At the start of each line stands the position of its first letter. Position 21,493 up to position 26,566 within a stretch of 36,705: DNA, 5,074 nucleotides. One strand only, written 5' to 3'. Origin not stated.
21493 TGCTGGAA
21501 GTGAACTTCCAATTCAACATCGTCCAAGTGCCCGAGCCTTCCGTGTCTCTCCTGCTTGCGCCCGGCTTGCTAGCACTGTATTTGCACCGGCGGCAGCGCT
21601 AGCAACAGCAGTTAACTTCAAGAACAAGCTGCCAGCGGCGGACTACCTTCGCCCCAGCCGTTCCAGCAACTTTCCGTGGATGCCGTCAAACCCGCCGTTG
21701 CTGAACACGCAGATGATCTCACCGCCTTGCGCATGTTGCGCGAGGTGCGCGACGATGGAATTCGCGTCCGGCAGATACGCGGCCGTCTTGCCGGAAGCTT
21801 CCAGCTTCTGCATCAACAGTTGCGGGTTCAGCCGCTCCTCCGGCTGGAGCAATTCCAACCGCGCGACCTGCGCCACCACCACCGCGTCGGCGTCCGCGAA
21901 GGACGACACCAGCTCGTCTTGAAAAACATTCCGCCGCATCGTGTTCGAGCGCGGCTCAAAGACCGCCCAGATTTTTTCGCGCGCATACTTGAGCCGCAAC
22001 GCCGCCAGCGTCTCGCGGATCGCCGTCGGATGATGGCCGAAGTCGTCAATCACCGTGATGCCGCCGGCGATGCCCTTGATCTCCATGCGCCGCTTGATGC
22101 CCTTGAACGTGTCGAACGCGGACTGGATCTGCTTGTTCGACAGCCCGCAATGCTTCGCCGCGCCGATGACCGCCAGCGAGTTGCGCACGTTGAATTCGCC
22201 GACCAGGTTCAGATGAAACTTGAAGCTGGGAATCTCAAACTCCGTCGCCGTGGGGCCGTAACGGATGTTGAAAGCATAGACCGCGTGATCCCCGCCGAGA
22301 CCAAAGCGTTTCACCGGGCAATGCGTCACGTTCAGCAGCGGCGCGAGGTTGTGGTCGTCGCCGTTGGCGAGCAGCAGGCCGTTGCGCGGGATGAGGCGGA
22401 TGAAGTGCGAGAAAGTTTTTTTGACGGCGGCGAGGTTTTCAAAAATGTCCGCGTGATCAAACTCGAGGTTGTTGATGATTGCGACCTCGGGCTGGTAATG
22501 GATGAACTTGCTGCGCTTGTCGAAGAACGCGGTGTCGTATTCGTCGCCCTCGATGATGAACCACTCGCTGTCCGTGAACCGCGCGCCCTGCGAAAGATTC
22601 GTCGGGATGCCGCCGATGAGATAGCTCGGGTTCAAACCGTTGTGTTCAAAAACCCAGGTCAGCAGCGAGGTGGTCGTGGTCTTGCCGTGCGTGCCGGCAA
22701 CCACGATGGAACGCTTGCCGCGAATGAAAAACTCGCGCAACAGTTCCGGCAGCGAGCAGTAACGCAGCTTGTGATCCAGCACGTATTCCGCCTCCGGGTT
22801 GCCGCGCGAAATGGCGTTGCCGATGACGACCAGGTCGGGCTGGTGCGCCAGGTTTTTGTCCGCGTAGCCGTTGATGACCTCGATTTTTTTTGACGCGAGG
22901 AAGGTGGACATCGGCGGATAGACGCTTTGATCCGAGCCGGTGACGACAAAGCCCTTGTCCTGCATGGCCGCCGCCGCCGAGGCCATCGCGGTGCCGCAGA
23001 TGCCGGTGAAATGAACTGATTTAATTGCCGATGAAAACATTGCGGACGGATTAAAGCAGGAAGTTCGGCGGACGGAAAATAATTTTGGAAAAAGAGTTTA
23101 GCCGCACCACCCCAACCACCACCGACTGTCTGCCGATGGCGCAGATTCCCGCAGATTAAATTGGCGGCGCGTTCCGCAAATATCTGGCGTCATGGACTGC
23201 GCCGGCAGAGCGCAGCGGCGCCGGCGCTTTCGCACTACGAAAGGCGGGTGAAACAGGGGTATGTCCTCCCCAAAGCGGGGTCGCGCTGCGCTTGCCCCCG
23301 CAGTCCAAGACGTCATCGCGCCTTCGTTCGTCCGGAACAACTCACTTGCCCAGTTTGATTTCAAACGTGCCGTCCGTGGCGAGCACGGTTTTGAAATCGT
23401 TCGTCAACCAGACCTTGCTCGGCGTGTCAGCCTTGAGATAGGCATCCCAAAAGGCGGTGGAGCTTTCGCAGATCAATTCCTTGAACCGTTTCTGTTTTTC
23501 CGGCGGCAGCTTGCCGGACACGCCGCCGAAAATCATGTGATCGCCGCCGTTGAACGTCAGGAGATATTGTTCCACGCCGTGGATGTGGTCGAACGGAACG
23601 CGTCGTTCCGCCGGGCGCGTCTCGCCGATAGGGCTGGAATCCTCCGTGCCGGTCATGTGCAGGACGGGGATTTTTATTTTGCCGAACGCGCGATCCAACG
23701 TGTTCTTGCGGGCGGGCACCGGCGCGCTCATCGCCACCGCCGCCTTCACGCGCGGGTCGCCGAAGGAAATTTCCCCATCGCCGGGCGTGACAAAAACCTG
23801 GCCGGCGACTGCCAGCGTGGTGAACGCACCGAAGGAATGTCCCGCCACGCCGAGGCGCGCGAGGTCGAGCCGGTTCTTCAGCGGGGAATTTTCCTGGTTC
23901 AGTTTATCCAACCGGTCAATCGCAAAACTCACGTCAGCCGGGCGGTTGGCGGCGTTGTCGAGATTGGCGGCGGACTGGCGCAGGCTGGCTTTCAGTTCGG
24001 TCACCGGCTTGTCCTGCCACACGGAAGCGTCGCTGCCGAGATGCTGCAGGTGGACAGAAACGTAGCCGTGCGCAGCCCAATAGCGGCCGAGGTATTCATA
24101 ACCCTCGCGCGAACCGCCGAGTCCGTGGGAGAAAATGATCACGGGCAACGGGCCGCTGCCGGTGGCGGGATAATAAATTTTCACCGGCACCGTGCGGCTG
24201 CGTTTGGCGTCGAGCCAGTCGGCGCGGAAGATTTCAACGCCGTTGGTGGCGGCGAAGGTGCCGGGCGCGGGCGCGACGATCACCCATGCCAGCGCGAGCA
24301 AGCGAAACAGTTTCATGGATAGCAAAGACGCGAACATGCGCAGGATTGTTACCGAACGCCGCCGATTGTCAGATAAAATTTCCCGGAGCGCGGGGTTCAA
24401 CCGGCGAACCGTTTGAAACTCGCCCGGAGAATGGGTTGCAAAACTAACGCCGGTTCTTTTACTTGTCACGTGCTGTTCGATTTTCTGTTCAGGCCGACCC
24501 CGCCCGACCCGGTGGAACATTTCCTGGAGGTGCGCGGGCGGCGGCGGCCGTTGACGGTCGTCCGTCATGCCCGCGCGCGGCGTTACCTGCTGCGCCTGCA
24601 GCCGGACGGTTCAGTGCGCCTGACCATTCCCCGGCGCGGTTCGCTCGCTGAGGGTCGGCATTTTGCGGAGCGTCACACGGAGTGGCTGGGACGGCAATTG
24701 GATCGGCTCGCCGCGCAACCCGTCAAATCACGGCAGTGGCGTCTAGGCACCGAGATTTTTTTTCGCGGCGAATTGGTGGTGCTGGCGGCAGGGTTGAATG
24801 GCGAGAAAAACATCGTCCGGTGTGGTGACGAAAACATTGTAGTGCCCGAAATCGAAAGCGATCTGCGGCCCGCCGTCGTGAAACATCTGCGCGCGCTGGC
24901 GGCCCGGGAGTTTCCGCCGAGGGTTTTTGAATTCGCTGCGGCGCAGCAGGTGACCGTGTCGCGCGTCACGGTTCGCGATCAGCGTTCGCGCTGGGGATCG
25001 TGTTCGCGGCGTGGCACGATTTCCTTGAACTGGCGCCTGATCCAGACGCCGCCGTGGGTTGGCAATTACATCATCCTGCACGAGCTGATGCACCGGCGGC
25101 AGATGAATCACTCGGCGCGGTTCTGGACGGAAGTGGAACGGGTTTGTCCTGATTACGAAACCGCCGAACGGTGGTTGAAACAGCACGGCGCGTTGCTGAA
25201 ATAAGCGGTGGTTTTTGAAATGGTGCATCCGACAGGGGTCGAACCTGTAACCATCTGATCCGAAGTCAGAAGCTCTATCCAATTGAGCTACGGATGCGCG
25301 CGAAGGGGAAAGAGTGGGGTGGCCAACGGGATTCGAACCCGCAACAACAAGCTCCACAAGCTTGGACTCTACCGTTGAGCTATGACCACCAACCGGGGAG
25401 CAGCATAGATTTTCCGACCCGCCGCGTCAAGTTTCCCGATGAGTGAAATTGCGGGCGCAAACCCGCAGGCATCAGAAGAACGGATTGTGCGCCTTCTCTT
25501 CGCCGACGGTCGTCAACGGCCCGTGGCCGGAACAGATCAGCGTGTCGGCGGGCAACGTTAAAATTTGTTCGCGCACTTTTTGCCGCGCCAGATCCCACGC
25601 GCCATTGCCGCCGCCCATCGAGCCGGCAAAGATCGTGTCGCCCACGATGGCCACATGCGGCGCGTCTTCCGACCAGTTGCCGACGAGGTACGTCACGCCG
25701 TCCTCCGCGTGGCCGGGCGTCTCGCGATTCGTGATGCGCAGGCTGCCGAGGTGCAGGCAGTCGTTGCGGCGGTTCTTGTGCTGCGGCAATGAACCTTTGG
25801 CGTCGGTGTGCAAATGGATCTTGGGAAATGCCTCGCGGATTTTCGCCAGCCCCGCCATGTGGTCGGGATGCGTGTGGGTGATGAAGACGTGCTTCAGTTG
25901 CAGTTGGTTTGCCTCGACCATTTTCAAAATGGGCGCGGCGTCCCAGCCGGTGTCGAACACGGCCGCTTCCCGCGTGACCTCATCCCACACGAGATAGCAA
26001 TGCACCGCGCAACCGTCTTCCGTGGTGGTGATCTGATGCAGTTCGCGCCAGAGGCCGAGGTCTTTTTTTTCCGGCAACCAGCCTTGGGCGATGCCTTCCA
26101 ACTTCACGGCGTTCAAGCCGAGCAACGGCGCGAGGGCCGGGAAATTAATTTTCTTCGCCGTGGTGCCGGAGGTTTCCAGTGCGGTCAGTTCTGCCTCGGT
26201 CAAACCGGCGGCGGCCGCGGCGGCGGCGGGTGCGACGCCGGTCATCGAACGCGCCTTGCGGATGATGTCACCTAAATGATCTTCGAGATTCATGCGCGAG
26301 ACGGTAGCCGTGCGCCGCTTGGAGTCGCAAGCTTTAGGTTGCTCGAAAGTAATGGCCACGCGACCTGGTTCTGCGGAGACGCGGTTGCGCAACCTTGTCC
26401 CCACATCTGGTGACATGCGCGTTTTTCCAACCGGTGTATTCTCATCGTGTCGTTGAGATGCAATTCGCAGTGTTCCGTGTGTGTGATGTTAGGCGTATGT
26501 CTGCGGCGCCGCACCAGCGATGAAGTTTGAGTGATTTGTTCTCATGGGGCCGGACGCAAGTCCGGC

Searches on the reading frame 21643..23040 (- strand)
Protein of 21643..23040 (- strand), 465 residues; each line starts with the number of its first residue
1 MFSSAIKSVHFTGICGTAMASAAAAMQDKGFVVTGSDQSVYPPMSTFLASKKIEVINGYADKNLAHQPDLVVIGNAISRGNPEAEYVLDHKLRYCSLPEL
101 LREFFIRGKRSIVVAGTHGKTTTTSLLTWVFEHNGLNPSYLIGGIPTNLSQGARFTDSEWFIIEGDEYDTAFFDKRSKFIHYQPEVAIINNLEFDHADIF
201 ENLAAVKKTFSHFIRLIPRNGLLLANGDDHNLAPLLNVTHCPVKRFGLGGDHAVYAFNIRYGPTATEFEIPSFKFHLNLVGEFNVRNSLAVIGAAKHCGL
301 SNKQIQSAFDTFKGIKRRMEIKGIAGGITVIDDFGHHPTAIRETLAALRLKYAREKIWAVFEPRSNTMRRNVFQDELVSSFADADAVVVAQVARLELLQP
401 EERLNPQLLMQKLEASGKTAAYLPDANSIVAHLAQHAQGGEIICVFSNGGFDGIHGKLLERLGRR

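Call 10: search_protein_families(library=pfam, proteins=[window:21643-23040:-], max_evalue=0.01)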
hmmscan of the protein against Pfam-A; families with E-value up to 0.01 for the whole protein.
window:21643-23040:- (465 aa): 3 families
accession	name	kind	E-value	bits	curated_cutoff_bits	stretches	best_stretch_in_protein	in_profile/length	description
PF08245.18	Mur_ligase_M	-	2.3e-26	93.5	24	1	114-295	1-200/200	Mur ligase middle domain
PF02875.26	Mur_ligase_C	-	5.1e-19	69.8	28.4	1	317-449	1-127/127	Mur ligase, glutamate ligase domain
PF01225.30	Mur_ligase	-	1.3e-16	61.1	21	1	9-105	2-91/95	Mur ligase family, catalytic domain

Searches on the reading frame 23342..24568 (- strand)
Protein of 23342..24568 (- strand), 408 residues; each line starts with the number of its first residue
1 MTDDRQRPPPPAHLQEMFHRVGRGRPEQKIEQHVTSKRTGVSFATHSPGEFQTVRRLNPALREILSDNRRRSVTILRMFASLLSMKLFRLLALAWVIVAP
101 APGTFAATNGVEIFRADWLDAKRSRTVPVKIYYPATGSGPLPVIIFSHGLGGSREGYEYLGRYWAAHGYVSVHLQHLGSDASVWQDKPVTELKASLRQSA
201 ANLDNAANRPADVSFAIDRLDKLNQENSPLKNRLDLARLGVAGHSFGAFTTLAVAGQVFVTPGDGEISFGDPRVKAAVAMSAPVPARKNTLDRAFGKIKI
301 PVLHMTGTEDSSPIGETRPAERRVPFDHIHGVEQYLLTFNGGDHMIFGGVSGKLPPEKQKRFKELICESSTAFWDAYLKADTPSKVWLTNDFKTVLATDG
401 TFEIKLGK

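Call 10: search_protein_families(library=pfam, proteins=[window:23342-24568:-], max_evalue=0.01)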
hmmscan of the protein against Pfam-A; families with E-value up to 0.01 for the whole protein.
window:23342-24568:- (408 aa): 8 families
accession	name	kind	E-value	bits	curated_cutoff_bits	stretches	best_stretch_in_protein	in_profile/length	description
PF03403.19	PAF-AH_p_II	-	2e-12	46.8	20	1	126-182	85-141/372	Platelet-activating factor acetylhydrolase, isoform II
PF12740.14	PETase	-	1.6e-11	44.6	28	1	130-346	43-213/263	PET hydrolase-like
PF07224.18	Chlorophyllase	-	7.6e-06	25.4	26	1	120-255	22-134/301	Chlorophyllase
PF12697.13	Abhydrolase_6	-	2.3e-05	25.6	26.3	1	144-286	1-117/217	Alpha/beta hydrolase family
PF00561.26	Abhydrolase_1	-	0.00036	20.7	25.8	1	142-288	1-106/245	alpha/beta hydrolase fold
PF03959.19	FSH1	-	0.00093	19.4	21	1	239-311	103-172/211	Serine hydrolase (FSH1)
PF12146.15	Hydrolase_4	-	0.00095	19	27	0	142-255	5-94/239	Serine aminopeptidase, S33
PF02129.25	Peptidase_S15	-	0.0018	18.5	23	0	127-255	5-113/262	X-Pro dipeptidyl-peptidase (S15 family)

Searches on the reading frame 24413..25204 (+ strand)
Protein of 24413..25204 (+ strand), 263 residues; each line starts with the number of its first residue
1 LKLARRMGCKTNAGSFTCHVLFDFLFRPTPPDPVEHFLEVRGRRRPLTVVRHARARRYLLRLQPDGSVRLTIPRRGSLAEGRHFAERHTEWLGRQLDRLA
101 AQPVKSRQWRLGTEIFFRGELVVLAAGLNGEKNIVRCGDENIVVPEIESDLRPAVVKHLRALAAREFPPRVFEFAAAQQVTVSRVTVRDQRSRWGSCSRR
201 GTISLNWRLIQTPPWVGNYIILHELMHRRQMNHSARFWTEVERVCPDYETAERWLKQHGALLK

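Call 10: search_protein_families(library=pfam, proteins=[window:24413-25204:+], max_evalue=0.01)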
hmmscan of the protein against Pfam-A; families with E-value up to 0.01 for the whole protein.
window:24413-25204:+ (263 aa): 1 family
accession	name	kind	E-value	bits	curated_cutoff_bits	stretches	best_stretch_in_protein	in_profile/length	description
PF01863.23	YgjP-like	-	1.1e-48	166.4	26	1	57-258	2-207/207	YgjP-like, metallopeptidase domain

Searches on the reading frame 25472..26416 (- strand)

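Call 7: search_protein_families(library=pfam, proteins=[window:25472-26416:-], max_evalue=0.1)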
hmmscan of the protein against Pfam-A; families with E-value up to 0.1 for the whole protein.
window:25472-26416:- (314 aa): 4 families
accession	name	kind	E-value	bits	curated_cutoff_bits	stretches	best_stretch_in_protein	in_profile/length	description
PF00753.33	Lactamase_B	-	1.4e-17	64.7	22.7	1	135-298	3-196/196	Metallo-beta-lactamase superfamily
PF12706.13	Lactamase_B_2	-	3.6e-06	27.1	27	1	153-207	4-67/200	Beta-lactamase superfamily domain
PF03912.19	Psb28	-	0.0033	18.1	25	1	3-57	13-65/106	Psb28 protein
PF13560.12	HTH_31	-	0.055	14.2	27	0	48-89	2-44/64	Helix-turn-helix domain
